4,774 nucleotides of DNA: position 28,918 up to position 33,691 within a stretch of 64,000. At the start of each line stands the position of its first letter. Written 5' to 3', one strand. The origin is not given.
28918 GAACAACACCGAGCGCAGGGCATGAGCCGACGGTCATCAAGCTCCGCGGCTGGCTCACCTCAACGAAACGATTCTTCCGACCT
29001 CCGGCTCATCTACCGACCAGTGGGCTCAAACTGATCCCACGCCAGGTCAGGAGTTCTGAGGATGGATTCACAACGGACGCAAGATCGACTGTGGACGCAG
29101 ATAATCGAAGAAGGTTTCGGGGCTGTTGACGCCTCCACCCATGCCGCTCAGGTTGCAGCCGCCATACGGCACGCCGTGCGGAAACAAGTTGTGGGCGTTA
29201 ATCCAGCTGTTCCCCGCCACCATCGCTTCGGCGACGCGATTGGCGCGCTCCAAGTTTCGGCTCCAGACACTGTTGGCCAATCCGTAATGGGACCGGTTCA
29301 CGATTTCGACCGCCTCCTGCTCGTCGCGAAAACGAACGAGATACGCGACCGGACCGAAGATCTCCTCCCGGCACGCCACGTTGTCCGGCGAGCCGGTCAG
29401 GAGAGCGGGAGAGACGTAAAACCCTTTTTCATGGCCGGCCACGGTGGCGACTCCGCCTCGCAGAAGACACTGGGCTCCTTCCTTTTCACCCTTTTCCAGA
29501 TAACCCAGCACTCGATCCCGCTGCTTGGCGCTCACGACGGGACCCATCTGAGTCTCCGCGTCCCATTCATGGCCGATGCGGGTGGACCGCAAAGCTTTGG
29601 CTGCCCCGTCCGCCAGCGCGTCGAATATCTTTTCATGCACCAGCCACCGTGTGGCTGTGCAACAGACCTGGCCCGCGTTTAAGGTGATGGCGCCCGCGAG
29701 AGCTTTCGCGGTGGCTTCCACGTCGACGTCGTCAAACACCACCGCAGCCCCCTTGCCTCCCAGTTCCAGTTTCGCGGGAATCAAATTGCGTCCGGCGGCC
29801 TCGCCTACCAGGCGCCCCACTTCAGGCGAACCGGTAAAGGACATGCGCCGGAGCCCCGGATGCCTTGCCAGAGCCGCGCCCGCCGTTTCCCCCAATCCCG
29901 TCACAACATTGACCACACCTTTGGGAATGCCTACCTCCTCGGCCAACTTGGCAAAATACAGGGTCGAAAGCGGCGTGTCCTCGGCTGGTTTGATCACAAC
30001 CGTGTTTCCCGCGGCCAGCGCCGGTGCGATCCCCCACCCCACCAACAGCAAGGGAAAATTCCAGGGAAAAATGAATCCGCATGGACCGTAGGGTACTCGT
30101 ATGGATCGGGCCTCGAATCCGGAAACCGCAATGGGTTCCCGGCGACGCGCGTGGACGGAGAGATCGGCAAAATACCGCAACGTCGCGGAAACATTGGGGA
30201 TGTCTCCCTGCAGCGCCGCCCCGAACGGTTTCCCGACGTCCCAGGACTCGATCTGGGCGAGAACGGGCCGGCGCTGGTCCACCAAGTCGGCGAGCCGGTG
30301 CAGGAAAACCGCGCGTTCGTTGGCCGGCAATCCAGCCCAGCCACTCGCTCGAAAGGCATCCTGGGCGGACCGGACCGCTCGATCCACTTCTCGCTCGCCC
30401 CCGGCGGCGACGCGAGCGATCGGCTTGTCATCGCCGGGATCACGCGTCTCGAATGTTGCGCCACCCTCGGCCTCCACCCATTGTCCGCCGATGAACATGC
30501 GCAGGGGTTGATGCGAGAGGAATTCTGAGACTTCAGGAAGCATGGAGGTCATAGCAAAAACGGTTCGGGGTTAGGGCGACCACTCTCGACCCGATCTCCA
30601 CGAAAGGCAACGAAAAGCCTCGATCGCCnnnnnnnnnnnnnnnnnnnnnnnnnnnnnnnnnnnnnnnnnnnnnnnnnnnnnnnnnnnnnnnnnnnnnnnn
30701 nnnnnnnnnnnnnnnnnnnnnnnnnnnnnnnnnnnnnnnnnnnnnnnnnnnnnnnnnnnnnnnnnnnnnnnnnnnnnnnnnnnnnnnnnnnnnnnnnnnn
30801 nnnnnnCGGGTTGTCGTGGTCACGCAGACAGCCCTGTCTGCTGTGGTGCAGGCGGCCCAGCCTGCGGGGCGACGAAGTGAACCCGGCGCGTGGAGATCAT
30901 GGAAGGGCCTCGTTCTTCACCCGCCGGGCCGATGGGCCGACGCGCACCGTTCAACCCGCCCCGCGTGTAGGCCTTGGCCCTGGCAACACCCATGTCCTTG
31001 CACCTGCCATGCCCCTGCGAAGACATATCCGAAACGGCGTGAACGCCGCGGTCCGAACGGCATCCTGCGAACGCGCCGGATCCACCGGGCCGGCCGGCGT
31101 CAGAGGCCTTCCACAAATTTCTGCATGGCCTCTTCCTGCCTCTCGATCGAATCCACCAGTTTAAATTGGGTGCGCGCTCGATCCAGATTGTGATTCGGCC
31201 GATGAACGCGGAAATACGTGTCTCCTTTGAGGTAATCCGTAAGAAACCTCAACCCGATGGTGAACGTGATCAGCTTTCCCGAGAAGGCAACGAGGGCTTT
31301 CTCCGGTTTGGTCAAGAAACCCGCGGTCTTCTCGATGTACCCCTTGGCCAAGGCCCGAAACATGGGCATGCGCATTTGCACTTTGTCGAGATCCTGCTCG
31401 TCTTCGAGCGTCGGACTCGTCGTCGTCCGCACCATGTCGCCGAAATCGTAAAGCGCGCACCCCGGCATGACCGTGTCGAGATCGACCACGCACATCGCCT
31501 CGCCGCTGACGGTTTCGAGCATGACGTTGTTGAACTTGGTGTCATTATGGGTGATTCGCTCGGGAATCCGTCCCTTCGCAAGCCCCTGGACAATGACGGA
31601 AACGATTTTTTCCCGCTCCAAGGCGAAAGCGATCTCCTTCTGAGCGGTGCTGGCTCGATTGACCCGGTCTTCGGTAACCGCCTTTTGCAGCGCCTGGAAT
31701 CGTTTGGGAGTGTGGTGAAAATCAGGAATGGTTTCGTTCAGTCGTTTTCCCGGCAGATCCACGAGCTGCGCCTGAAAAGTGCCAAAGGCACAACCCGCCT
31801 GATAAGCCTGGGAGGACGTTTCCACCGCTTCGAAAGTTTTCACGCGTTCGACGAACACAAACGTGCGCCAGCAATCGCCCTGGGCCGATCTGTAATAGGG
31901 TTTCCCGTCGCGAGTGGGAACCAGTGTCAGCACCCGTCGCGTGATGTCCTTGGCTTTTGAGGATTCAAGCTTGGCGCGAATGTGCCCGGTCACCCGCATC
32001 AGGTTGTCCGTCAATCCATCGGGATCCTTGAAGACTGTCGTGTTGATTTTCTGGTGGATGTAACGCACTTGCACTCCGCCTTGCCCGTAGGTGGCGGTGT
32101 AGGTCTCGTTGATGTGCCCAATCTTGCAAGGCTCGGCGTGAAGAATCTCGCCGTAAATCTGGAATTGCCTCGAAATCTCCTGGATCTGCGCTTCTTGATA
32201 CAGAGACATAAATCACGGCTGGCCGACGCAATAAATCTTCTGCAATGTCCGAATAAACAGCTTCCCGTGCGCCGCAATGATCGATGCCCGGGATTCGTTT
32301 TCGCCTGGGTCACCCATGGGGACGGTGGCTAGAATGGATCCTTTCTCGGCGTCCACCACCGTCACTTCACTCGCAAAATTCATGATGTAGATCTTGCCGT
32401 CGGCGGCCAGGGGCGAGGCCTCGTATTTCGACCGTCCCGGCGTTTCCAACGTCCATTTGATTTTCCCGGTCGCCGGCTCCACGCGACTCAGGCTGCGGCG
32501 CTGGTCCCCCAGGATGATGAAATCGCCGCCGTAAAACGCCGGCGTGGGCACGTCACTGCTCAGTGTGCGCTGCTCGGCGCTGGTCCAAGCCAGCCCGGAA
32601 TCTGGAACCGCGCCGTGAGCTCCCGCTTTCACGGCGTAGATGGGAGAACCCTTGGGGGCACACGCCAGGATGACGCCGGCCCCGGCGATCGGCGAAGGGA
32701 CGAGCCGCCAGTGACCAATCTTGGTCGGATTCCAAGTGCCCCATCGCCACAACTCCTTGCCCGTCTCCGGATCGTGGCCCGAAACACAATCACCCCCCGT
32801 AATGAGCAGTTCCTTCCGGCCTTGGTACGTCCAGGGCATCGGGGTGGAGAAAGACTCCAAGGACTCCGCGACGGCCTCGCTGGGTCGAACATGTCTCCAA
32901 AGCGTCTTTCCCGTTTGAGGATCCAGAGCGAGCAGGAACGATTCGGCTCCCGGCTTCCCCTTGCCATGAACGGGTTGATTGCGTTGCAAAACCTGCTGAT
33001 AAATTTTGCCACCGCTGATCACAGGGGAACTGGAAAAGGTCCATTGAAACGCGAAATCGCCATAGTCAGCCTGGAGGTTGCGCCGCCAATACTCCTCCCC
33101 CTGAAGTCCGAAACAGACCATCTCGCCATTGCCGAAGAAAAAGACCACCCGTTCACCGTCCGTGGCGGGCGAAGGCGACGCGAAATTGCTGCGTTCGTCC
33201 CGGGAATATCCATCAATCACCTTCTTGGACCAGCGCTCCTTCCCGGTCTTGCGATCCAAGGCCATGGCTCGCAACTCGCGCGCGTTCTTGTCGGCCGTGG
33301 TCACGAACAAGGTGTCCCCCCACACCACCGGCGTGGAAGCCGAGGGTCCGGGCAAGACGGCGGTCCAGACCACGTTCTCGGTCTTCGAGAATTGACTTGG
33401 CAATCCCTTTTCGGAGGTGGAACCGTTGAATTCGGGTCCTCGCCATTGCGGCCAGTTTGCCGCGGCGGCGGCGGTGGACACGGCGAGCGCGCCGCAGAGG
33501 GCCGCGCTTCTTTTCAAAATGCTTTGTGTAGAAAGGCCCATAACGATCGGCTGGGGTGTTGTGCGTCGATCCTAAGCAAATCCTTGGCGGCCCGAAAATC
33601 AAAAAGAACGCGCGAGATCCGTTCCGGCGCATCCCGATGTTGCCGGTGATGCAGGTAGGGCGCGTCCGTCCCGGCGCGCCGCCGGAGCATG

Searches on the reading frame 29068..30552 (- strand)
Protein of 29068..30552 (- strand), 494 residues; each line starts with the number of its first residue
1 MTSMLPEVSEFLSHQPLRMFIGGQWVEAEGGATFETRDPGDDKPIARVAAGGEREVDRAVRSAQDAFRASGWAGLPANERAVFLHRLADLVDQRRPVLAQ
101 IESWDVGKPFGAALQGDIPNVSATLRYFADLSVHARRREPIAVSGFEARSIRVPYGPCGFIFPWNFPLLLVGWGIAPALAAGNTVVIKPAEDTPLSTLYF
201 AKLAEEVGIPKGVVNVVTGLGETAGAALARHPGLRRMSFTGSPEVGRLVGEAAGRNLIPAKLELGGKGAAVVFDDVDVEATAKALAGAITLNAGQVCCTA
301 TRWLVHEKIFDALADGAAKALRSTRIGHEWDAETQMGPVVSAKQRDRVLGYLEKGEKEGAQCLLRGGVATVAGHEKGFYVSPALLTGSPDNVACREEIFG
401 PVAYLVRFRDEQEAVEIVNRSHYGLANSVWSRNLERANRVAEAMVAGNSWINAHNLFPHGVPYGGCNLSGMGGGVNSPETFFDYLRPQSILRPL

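Call 26: search_protein_families(library=pfam, proteins=[window:29068-30552:-], max_evalue=0.0001)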
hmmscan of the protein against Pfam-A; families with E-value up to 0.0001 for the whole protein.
window:29068-30552:- (494 aa): 1 family
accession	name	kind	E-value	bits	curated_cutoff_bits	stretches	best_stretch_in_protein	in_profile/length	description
PF00171.27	Aldedh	-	4.9e-149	497.3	23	1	25-489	1-460/461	Aldehyde dehydrogenase family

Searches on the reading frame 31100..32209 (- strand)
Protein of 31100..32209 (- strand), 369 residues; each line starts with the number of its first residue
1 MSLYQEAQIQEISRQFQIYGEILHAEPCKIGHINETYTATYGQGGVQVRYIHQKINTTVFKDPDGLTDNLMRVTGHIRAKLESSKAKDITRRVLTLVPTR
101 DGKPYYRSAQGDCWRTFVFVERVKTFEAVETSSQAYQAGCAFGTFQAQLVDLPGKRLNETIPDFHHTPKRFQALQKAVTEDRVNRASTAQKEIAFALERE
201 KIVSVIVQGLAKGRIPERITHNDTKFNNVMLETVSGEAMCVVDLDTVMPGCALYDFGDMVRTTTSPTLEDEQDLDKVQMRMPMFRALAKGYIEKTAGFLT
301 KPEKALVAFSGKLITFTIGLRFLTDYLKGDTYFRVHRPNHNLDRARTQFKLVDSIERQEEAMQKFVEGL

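Call 74: search_protein_families(library=pfam, proteins=[window:31100-32209:-], max_evalue=0.0001)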
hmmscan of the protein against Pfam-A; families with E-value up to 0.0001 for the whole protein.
window:31100-32209:- (369 aa): 1 family
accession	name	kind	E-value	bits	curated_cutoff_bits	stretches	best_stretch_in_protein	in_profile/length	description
PF01636.29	APH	-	6.9e-11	42.8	23.2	1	109-272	64-221/239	Phosphotransferase enzyme family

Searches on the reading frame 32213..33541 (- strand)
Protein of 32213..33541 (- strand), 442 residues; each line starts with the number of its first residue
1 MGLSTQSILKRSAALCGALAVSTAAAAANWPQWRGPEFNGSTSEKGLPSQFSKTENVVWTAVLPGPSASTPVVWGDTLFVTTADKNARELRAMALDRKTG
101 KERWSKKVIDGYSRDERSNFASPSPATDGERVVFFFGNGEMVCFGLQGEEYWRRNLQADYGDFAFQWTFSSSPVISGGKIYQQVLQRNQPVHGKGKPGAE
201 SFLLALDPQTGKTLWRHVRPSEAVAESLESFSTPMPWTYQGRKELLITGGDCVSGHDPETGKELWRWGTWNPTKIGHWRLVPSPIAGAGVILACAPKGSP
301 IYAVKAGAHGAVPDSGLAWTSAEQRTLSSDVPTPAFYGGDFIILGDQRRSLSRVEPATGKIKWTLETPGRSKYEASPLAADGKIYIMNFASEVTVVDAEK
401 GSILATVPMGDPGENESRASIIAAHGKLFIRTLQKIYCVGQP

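Call 74: search_protein_families(library=pfam, proteins=[window:32213-33541:-], max_evalue=0.0001)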
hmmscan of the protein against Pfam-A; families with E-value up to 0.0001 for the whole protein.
window:32213-33541:- (442 aa): 4 families
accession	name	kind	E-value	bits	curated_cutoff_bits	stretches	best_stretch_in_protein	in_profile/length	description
PF13360.13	PQQ_2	-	3.1e-27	96.2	27.6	2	204-432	6-214/233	Outer membrane protein assembly factor BamB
PF01011.28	PQQ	-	9.2e-11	41.6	26.7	0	68-107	50-84/595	Glucose/ethanol/alcohol dehydrogenase, beta-propeller domain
PF13570.13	Beta-prop_ACSF4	-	5.1e-10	39.7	133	0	54-157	122-213/329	Beta-alanine-activating enzyme, beta-propeller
PF25293.1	Beta-prop_EMC1_N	-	4.9e-05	23.5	34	0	204-222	44-62/219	EMC1 N-terminal beta-propeller domain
